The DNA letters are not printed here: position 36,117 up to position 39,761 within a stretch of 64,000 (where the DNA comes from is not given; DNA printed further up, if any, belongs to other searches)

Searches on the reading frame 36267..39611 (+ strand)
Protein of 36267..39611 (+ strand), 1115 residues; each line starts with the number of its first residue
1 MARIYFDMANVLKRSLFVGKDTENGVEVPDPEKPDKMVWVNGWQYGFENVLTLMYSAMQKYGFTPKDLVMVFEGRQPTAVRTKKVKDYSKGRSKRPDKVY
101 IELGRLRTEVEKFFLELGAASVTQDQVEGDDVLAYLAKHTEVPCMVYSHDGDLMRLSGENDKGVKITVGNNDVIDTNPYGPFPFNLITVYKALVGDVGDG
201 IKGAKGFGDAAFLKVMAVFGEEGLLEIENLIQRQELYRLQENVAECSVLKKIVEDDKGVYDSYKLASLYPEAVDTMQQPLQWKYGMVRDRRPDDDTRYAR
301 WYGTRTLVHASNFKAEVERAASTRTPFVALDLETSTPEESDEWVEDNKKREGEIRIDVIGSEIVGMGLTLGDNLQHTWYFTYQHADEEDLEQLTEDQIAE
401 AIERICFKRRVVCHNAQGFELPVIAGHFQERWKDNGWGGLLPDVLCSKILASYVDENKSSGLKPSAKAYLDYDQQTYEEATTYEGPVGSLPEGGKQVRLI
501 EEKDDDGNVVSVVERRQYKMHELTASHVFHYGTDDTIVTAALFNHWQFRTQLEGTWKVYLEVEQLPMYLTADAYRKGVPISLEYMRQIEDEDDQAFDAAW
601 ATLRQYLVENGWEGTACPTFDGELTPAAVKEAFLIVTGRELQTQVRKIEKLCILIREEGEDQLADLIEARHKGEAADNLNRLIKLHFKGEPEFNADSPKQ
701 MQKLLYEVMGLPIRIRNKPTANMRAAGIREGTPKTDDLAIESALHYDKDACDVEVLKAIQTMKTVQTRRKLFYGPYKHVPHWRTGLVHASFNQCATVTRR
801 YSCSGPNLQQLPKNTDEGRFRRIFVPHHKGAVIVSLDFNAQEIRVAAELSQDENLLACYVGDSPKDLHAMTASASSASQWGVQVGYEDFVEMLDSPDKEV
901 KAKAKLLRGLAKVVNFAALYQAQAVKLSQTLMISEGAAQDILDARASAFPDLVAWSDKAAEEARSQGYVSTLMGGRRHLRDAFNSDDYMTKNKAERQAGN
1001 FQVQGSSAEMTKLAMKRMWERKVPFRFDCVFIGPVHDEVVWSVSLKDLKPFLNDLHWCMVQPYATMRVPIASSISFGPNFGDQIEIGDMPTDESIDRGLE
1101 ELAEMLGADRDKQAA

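Call 24: search_protein_families(library=pfam, proteins=[window:36267-39611:+], max_evalue=0.001)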
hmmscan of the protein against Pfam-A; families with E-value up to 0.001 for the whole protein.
window:36267-39611:+ (1115 aa): 2 families
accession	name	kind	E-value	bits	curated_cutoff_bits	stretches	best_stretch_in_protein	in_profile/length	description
PF00476.26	DNA_pol_A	-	6.7e-65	219.9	34.3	1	688-1081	26-380/381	DNA polymerase family A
PF02739.22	5_3_exonuc_N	-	8.5e-12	45.5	34.3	1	51-166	37-144/164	5'-3' exonuclease, N-terminal resolvase-like domain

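Call 45: search_dna_similar(collection=phages, mode=protein, query=window:36267-39611:+, max_rows=15)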
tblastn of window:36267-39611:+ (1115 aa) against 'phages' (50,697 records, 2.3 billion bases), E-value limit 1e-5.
Records with a match: 2008; places in all: 2010; records where one place covers at least 80% of the query: 29.
Best place of each record, by identity: <60% 2008.
By first word of the organism name: Mycobacterium 279; Klebsiella 234; Pseudomonas 233; Bacillus 177; Vibrio 153; Enterococcus 144; Acinetobacter 101; Escherichia 87; Listeria 71; Gordonia 49; and 69 more.
By host as written in the record: Mycobacterium smegmatis mc2 155 198; - 191; Klebsiella pneumoniae 141; Pseudomonas aeruginosa 85; Listeria monocytogenes 51; Mycobacterium smegmatis mc#155 42; Enterococcus faecalis 40; Acinetobacter baumannii 36; and 505 more.
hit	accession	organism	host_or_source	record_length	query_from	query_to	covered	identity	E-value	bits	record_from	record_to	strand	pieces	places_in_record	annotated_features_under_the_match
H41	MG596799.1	Pseudomonas phage PMBT3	Pseudomonas grimontii MBTL2-21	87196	43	1101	95%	26.7%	8e-46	307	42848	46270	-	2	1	DNA polymerase I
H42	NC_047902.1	Pseudomonas phage PMBT3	Pseudomonas grimontii MBTL2-21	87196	43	1101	95%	26.7%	8e-46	307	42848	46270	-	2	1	DNA polymerase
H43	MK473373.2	Pseudomonas phage Lana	Pseudomonas sp.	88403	43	1101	91%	27.5%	1e-47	302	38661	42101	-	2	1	DNA polymerase I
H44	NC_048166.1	Pseudomonas phage Lana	Pseudomonas sp.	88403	43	1101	91%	27.5%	1e-47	302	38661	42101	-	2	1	DNA polymerase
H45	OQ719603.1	Vibrio phage vB_VpaP_1601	Vibrio parahaemolyticus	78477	40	1101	91%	27.0%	2e-55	356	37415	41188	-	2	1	hypothetical protein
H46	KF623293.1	Vibrio phage SHOU24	Vibrio parahaemolyticus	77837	40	1101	91%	26.7%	2e-55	353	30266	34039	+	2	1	hypothetical protein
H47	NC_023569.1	Vibrio phage SHOU24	Vibrio parahaemolyticus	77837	40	1101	91%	26.7%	2e-55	353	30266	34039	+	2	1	hypothetical protein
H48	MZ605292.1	Pseudomonas phage UAntarctica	Pseudomonas sp.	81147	43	1109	89%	27.3%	2e-44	292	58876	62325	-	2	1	putative DNA polymerase I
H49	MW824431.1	Vibrio phage PS14A.1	Vibrio crassostreae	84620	62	1101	86%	27.8%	1e-51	353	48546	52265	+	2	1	hypothetical protein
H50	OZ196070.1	Vibrio phage K449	Seawater and oysters mix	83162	62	1101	86%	27.8%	2e-50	351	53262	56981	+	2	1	DNA polymerase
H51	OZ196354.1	Vibrio phage K376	Seawater and oysters mix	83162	62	1101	86%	27.8%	2e-50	351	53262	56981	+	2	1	DNA polymerase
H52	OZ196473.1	Vibrio phage K486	Seawater and oysters mix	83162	62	1101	86%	27.8%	2e-50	351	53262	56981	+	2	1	DNA polymerase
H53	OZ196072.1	Vibrio phage K450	Seawater and oysters mix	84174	62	1101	86%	27.8%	1e-51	354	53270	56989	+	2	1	DNA polymerase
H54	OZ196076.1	Vibrio phage K379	Seawater and oysters mix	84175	62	1101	86%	27.8%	1e-51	354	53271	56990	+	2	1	DNA polymerase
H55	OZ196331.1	Vibrio phage K437a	Seawater and oysters mix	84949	62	1101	86%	27.8%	1e-51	354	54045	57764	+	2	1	DNA polymerase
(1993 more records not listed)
